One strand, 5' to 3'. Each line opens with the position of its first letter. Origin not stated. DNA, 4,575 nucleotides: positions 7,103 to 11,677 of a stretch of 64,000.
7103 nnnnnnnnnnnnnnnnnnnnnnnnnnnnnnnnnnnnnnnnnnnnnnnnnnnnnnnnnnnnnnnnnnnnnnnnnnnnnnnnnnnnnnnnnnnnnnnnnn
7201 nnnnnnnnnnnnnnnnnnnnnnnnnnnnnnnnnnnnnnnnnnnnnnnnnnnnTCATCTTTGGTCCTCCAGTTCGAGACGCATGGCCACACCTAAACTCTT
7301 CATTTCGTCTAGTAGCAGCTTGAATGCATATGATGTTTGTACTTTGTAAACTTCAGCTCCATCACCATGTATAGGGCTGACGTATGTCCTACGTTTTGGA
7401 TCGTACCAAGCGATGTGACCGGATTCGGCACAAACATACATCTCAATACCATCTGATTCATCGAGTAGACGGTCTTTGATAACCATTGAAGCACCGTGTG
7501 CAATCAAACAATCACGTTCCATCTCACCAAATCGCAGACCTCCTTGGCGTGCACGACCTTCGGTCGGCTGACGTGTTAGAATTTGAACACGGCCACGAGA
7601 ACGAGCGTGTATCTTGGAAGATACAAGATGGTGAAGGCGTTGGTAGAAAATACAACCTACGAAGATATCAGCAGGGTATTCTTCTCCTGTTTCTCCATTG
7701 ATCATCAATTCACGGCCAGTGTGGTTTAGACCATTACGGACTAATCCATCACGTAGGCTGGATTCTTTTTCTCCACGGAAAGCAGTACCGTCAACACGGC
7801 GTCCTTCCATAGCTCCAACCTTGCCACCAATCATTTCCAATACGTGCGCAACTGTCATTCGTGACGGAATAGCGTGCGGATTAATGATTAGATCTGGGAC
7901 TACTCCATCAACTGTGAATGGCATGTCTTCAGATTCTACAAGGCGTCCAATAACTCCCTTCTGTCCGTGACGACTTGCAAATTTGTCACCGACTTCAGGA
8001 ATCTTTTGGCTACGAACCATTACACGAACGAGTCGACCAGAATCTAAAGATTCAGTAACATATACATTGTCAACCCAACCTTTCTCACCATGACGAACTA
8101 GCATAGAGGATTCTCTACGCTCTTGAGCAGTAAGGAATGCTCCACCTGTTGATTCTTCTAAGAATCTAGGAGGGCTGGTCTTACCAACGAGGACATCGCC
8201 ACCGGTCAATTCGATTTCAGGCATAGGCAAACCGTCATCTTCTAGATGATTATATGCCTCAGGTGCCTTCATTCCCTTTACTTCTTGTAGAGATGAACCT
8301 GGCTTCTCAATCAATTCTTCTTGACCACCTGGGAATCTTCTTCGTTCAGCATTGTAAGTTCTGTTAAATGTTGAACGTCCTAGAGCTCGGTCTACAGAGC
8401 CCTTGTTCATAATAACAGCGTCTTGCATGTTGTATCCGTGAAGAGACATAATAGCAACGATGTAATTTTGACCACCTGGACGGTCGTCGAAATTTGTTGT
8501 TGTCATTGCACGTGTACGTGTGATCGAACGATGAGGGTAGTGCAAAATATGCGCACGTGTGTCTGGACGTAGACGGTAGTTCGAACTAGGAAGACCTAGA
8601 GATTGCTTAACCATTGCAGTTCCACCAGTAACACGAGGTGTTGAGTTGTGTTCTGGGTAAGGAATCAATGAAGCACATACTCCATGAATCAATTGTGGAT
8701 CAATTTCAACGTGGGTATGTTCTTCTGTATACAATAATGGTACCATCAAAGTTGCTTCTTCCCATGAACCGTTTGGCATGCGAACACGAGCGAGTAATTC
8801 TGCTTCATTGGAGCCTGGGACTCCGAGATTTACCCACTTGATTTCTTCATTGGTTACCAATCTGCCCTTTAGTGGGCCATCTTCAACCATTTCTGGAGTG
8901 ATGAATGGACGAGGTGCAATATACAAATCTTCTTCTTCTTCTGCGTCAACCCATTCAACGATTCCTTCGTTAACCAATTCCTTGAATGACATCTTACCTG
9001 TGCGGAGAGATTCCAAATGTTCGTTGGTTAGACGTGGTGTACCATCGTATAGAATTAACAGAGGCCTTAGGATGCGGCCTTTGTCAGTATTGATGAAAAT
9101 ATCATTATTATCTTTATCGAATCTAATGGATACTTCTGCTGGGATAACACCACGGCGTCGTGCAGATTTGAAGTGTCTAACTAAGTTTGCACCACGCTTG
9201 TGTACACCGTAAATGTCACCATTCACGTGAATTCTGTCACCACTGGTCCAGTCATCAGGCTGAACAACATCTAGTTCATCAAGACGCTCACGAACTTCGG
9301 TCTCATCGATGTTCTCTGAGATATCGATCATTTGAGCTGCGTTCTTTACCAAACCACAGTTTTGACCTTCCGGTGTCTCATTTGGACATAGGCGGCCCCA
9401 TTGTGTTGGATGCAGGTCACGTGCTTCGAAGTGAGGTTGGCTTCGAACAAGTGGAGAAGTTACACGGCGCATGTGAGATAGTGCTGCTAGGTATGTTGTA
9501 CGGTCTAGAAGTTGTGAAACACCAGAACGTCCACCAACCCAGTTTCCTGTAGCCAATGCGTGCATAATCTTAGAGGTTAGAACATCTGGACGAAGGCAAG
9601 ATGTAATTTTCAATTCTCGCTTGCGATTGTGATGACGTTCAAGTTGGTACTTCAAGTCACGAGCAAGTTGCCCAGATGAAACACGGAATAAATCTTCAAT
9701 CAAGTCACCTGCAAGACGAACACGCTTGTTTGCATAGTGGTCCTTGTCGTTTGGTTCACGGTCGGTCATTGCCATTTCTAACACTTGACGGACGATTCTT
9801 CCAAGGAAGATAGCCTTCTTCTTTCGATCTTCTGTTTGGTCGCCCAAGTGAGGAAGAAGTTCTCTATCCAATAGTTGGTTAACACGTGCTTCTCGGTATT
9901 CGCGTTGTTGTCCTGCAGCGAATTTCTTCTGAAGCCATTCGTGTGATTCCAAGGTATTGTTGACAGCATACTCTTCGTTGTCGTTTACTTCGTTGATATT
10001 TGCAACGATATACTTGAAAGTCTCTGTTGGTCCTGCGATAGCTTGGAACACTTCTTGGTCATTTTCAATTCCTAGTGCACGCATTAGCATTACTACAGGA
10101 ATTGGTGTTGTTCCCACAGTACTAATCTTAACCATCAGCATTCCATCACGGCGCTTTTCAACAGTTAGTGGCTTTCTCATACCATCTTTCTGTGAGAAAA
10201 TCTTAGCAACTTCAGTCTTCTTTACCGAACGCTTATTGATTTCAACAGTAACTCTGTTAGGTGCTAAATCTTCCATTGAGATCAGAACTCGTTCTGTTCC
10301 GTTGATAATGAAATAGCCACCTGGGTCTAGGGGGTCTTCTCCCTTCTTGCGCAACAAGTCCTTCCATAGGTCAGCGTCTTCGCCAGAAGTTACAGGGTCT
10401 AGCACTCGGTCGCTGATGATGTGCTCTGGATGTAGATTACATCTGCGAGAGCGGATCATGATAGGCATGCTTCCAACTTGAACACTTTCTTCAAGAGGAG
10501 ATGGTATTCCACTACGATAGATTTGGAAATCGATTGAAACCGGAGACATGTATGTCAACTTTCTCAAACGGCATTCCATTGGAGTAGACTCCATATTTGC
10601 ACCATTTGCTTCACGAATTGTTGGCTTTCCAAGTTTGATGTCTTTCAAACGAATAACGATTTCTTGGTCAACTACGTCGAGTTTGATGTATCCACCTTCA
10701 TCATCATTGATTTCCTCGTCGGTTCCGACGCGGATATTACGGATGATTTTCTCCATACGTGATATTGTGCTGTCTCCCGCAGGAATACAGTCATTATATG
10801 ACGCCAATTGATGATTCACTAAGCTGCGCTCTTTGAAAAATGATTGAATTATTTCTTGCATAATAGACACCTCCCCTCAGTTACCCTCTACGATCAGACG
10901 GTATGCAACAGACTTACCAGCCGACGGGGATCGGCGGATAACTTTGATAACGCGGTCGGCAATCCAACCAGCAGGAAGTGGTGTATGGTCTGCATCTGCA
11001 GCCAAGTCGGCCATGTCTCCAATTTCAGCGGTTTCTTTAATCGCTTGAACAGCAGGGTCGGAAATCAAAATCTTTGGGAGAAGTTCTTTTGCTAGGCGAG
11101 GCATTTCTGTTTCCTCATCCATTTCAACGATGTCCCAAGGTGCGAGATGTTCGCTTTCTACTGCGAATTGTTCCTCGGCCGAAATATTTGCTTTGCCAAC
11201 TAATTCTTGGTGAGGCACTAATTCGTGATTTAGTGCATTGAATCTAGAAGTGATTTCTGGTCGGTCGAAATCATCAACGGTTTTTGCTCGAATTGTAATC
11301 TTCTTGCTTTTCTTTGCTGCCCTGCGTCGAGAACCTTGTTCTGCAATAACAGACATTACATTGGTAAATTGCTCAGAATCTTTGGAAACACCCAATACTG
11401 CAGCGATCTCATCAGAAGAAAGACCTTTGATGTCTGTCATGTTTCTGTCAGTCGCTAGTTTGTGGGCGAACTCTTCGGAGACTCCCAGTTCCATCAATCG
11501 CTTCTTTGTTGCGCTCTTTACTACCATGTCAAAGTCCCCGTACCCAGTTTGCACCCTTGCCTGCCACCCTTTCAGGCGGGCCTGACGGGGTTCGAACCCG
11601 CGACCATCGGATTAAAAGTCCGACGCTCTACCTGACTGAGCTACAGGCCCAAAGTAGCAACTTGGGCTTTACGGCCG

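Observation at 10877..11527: RpoH and RpoA'' begin with the same extra N-terminal domain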

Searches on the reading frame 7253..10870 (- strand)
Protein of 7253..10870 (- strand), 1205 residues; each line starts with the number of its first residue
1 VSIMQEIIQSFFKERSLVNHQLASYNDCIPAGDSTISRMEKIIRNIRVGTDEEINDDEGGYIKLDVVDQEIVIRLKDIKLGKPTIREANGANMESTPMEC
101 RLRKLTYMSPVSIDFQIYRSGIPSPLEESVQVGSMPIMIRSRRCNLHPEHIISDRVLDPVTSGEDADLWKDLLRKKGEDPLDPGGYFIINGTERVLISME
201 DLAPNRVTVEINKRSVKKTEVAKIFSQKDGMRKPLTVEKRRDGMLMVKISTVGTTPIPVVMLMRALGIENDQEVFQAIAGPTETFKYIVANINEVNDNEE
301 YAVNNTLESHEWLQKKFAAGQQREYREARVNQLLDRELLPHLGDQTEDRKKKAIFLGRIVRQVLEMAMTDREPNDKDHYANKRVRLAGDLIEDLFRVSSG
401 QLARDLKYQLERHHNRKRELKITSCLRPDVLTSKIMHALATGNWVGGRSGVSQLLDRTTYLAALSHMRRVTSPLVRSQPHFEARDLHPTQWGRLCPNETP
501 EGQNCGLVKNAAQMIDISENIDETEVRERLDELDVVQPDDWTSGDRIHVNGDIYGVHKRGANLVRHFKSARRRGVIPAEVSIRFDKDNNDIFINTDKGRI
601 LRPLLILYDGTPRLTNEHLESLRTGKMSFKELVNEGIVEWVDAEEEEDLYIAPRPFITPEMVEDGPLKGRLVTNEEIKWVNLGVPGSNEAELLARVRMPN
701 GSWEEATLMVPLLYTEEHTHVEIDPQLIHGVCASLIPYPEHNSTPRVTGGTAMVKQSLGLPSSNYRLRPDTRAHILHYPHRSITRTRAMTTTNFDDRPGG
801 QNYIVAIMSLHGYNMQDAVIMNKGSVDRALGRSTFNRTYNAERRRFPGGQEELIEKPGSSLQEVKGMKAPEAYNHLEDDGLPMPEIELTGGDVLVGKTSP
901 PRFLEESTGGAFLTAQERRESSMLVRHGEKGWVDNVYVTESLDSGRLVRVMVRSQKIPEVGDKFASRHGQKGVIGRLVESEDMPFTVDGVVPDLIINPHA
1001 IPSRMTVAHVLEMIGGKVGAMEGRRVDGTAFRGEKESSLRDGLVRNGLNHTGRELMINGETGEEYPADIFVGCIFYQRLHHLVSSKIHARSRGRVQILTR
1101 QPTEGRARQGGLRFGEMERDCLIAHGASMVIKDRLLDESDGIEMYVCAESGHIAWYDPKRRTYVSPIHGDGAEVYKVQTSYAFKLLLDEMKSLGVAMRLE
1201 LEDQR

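Call 13: search_protein_families(library=pfam, proteins=[window:7253-10870:-], max_evalue=10)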
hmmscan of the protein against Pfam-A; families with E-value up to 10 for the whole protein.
window:7253-10870:- (1205 aa): 7 families
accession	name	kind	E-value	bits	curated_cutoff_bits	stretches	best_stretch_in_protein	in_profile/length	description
PF00562.33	RNA_pol_Rpb2_6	-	2.7e-121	405.7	23.4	1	732-1108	1-373/373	RNA polymerase Rpb2, domain 6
PF04563.20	RNA_pol_Rpb2_1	-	1.5e-36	126.3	28.2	2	17-147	2-120/203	RNA polymerase beta subunit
PF04560.25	RNA_pol_Rpb2_7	-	6.4e-26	91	32.1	1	1110-1201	1-86/87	RNA polymerase Rpb2, domain 7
PF04565.21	RNA_pol_Rpb2_3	-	1.1e-25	90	21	1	453-517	1-68/68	RNA polymerase Rpb2, domain 3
PF04561.19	RNA_pol_Rpb2_2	-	2.7e-20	73.3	21.7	1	234-385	29-190/190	RNA polymerase Rpb2, domain 2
PF04566.18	RNA_pol_Rpb2_4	-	4.6e-20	71.9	28.7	1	547-607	1-61/62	RNA polymerase Rpb2, domain 4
PF04567.22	RNA_pol_Rpb2_5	-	1.5e-07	32.6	21.1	1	629-725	1-66/66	RNA polymerase Rpb2, domain 5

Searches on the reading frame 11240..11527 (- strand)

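Call 13: search_protein_families(library=pfam, proteins=[window:11240-11527:-], max_evalue=10)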
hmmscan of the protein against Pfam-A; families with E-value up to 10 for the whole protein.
seq(96 aa): 3 families
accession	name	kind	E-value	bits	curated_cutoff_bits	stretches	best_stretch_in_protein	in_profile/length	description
PF08281.18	Sigma70_r4_2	-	0.0032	17.5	25.7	1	30-49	21-40/54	Sigma-70, region 4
PF17151.10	CHASE7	-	0.077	13.1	27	1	23-81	77-134/187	Periplasmic sensor domain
PF16769.10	MCM3AP_GANP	-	0.14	10.8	25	1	5-64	308-361/715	MCM3AP domain of GANP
